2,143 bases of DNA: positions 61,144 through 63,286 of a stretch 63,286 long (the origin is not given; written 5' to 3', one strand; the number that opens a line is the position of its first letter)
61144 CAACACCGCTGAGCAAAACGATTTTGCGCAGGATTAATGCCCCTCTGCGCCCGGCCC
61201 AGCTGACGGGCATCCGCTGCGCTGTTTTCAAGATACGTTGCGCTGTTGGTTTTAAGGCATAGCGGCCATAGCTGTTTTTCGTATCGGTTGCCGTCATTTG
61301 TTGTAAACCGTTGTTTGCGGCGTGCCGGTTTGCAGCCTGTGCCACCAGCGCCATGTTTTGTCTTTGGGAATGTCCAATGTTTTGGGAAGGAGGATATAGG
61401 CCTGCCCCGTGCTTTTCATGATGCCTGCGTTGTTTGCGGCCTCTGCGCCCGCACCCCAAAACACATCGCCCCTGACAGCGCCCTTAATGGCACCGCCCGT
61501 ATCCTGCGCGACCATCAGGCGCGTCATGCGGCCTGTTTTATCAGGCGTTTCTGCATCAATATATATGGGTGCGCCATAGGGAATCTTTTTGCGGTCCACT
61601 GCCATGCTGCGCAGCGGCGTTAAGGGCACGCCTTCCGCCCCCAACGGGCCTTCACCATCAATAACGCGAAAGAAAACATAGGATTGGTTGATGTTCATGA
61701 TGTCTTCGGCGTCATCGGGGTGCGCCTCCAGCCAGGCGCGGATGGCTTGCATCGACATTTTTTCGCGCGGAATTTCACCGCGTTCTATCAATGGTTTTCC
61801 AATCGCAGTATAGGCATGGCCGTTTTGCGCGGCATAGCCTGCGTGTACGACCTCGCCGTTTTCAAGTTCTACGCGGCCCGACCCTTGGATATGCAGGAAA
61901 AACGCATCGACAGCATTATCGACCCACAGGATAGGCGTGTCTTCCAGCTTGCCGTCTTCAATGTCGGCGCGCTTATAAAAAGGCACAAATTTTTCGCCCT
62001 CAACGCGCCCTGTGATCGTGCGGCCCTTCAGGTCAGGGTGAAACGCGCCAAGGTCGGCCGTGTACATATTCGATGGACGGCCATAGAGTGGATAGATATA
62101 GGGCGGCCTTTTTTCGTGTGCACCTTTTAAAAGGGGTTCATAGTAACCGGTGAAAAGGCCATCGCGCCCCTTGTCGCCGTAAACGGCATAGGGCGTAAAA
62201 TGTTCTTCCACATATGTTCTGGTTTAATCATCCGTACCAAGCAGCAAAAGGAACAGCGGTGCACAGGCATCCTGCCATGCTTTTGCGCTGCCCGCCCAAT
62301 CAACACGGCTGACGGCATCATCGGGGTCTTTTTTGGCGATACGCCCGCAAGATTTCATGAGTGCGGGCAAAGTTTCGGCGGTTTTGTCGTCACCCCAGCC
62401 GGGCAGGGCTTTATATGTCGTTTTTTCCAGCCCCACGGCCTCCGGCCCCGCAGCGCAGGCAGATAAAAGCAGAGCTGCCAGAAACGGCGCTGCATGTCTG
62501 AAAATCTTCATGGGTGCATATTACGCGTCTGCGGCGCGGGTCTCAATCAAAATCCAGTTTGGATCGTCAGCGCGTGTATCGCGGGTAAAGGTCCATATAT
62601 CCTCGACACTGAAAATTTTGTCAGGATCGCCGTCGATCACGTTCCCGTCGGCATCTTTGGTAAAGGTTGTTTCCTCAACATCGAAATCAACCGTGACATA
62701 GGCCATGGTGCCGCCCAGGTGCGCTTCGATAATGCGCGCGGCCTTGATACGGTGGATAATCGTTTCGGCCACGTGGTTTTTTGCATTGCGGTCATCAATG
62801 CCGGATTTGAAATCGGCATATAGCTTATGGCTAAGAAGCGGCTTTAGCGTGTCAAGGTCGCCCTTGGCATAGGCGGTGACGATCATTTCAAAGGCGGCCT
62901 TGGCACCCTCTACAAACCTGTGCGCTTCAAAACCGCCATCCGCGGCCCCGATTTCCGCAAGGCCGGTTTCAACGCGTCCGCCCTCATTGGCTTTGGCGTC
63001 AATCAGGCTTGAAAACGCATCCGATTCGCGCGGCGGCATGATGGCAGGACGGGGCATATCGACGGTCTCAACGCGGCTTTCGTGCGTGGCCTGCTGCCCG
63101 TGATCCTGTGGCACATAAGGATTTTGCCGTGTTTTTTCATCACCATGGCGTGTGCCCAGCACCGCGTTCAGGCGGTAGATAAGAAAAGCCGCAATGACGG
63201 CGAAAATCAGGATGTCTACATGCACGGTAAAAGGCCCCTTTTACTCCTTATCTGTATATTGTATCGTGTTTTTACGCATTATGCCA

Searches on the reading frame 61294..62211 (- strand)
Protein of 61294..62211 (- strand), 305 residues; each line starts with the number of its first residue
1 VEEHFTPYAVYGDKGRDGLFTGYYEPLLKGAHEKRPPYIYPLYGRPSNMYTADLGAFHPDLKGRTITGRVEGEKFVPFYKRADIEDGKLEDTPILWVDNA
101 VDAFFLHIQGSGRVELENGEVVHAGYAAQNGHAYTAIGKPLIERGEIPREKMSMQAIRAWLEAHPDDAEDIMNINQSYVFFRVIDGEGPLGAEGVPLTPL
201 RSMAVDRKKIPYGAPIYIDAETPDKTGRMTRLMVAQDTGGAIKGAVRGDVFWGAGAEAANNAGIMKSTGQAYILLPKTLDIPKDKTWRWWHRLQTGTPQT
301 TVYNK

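Call 35: search_protein_families(library=pfam, proteins=[window:61294-62211:-], max_evalue=0.001)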
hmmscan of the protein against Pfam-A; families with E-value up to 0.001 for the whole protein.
window:61294-62211:- (305 aa): 2 families
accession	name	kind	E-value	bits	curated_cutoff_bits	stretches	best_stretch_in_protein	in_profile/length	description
PF03562.22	MltA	-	2.2e-60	203.8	24.3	1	19-182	1-163/163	MltA specific insert domain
PF06725.17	3D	-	1.4e-23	83.3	23.8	1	201-274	1-71/72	3D domain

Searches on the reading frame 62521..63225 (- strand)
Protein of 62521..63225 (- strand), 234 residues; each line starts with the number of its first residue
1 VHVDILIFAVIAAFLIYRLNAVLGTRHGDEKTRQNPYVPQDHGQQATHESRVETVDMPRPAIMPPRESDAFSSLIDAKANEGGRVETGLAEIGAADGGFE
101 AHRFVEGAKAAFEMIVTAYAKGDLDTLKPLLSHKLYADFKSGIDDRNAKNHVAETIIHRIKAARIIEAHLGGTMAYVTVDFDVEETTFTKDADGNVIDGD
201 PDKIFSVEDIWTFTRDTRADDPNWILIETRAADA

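Call 35: search_protein_families(library=pfam, proteins=[window:62521-63225:-], max_evalue=0.001)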
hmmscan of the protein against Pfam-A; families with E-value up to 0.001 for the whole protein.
window:62521-63225:- (234 aa): 1 family
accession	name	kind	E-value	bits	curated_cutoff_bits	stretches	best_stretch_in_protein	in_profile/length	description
PF04280.21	Tim44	-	8.9e-44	149.6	29.6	1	86-230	2-146/147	Tim44-like domain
